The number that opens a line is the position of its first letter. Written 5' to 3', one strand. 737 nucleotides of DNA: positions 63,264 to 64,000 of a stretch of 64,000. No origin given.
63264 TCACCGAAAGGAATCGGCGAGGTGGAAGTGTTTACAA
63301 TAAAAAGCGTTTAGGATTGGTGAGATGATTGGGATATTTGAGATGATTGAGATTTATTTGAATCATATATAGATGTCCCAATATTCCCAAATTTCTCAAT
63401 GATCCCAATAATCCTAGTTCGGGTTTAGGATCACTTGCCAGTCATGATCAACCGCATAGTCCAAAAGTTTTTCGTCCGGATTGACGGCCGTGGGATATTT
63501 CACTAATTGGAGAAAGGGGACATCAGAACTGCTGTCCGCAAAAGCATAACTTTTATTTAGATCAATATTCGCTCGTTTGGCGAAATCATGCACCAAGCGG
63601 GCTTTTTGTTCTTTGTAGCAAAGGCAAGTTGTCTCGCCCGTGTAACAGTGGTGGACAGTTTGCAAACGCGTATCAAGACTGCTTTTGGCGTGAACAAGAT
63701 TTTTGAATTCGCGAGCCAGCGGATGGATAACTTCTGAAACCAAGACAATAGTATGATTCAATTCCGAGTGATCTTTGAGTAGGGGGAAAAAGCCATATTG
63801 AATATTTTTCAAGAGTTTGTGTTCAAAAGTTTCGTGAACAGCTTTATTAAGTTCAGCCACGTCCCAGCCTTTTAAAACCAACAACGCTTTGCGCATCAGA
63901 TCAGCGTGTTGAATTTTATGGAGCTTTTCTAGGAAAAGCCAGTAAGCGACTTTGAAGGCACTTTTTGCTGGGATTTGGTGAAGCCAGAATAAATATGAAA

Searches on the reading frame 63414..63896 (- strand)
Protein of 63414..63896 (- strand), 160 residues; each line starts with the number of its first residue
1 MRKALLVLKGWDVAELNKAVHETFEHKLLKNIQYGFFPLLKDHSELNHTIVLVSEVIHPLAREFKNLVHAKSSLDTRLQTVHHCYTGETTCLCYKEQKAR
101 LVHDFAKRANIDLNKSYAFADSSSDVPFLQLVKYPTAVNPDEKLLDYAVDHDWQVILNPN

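Call 54: search_protein_families(library=pfam, proteins=[window:63414-63896:-], max_evalue=0.00001)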
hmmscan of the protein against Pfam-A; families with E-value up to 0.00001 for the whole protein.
window:63414-63896:- (160 aa): 1 family
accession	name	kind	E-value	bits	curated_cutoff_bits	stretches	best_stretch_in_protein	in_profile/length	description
PF12710.13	HAD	-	6.4e-17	63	27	1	7-130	61-189/189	haloacid dehalogenase-like hydrolase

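Call 66: find_encoding_contigs(protein=window:63414-63896:-, flank=10000, max_places=6)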
Protein window:63414-63896:- (160 aa): no gene with exactly this product is on record in the collection.
